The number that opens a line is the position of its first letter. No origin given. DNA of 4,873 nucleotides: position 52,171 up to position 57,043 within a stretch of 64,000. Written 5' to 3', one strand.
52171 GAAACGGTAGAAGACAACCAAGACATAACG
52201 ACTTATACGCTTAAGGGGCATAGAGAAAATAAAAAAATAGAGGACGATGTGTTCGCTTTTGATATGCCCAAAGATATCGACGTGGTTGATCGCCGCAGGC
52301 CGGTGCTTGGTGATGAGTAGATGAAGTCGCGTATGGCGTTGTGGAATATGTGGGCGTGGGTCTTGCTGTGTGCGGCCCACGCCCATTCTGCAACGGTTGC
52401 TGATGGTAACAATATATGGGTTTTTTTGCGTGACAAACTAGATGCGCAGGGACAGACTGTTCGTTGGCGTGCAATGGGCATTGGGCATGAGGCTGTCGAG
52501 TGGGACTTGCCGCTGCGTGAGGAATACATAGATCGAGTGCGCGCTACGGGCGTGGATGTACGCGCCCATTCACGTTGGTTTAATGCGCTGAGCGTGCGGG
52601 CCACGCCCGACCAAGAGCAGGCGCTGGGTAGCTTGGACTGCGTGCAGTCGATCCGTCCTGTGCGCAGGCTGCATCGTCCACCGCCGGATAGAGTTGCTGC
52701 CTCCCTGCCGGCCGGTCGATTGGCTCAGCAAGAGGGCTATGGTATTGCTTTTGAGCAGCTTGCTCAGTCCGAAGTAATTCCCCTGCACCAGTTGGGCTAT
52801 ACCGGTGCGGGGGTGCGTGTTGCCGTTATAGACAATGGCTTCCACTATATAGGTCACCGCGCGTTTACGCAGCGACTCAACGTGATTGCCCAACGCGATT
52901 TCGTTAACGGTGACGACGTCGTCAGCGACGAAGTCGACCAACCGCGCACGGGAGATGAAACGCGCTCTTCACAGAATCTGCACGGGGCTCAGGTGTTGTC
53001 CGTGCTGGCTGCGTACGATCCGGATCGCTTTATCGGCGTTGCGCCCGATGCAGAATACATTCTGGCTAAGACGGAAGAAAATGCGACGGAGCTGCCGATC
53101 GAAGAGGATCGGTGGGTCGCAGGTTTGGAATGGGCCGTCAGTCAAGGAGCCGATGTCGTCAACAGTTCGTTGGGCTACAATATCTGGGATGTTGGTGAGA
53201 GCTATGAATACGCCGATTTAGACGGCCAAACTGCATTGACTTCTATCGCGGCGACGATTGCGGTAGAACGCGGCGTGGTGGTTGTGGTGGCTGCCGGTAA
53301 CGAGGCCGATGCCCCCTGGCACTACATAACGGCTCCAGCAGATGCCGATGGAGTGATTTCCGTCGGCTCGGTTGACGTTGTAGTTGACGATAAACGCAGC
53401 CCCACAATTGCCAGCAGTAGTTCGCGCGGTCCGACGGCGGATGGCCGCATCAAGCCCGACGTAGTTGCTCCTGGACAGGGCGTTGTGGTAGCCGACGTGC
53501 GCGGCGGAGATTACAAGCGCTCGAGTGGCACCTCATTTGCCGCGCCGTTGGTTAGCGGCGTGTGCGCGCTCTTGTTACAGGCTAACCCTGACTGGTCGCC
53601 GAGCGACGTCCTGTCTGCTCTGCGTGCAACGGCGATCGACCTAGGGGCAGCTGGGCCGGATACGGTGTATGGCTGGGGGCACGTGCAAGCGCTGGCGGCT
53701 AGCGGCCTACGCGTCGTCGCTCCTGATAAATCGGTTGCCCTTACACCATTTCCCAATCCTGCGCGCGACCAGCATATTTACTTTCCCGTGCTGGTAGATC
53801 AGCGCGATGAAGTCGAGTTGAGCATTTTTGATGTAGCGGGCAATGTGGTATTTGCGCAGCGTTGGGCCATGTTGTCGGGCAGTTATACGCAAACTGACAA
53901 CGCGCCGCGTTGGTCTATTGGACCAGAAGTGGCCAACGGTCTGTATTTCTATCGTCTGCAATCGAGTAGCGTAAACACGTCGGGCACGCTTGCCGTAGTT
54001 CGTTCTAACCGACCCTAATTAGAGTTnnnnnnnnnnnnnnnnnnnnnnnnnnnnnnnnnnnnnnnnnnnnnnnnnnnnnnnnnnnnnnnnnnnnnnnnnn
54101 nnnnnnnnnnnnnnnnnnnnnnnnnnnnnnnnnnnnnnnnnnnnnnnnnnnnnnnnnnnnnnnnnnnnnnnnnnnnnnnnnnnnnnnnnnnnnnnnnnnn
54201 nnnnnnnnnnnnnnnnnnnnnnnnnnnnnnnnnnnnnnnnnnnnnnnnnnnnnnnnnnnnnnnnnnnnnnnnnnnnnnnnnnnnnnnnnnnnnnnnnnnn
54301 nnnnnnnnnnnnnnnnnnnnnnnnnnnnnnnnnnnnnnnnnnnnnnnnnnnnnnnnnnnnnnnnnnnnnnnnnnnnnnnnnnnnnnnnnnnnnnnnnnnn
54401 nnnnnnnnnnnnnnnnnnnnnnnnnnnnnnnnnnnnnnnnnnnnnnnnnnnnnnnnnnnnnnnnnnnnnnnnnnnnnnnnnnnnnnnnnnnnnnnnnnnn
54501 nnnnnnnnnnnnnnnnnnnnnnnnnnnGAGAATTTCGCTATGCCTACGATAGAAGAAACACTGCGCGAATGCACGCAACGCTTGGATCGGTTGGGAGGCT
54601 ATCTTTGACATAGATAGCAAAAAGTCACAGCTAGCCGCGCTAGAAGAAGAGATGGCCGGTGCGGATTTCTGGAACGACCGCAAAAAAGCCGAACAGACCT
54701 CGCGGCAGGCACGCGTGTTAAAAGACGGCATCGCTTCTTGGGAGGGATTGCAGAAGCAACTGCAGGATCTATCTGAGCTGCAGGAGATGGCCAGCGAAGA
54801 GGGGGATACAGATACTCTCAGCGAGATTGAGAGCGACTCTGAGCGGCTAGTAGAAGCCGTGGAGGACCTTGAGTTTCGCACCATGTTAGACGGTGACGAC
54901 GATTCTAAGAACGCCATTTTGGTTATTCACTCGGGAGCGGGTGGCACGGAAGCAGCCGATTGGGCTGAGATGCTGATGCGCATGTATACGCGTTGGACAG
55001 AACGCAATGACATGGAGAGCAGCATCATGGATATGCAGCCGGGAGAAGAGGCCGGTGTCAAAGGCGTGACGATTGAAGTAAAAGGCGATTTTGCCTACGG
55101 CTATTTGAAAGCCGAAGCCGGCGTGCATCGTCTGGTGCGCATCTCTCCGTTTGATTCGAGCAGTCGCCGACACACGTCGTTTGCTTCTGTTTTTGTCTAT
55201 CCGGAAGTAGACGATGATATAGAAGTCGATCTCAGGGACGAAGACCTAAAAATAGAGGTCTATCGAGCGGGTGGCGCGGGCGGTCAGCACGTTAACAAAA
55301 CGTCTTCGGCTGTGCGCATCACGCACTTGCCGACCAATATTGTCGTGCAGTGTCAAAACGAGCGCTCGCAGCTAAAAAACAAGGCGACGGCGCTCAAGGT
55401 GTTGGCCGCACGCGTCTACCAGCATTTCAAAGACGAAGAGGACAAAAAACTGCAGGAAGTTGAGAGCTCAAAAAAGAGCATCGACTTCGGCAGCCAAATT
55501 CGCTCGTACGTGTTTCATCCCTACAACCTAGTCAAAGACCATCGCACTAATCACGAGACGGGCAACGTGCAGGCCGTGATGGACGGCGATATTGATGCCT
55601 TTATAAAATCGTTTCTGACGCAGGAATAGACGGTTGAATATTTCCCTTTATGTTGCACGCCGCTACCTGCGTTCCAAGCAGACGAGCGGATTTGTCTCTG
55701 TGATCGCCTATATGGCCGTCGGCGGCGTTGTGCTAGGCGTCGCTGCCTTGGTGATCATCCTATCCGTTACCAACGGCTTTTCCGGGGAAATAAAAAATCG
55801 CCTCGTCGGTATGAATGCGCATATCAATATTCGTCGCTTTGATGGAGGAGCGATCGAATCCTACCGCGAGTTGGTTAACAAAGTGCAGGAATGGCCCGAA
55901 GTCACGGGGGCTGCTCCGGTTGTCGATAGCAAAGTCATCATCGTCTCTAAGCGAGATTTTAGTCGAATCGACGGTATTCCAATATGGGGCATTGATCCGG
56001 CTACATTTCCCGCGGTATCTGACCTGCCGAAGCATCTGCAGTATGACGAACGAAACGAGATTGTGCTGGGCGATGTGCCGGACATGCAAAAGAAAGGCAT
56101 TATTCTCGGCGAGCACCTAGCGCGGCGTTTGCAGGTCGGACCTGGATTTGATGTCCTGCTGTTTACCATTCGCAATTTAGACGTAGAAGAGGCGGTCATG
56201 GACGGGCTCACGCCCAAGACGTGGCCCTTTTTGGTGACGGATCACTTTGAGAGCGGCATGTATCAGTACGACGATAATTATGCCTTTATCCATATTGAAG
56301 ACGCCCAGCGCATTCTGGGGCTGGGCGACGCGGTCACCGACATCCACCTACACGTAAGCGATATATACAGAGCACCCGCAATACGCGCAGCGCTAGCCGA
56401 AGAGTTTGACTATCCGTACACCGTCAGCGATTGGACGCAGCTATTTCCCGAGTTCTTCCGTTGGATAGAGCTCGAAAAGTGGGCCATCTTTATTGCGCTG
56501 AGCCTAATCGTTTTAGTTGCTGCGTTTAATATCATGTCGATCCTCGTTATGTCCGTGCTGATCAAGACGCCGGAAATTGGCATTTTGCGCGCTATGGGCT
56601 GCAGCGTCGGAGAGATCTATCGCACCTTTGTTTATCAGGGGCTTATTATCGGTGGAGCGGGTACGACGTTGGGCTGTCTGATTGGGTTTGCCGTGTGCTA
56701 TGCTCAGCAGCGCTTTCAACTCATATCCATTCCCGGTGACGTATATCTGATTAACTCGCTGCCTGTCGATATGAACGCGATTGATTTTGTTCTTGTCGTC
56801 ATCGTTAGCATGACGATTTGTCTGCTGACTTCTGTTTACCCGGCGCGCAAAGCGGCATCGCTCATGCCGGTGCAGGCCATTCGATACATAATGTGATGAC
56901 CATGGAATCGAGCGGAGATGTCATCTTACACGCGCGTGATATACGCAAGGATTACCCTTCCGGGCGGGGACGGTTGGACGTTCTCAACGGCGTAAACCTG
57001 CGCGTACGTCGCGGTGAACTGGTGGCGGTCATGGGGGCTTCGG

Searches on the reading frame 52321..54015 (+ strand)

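Call 73: search_protein_families(library=pfam, proteins=[window:52321-54015:+], max_evalue=0.0001)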
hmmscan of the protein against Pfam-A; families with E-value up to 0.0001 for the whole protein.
window:52321-54015:+ (565 aa): 1 family
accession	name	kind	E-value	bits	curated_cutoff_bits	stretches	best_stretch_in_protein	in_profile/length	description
PF00082.27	Peptidase_S8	-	9.1e-48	163.5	21.8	1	162-453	1-288/288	Subtilase family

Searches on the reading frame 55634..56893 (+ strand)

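Call 73: search_protein_families(library=pfam, proteins=[window:55634-56893:+], max_evalue=0.0001)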
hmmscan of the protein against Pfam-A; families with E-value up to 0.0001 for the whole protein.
window:55634-56893:+ (420 aa): 2 families
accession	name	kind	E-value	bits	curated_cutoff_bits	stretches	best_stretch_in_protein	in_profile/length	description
PF02687.27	FtsX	-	9.3e-16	58.4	25.5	1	287-410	2-118/120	FtsX-like permease C-terminal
PF12704.14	MacB_PCD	-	1.6e-12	48.6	27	1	28-255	4-205/207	MacB-like periplasmic core domain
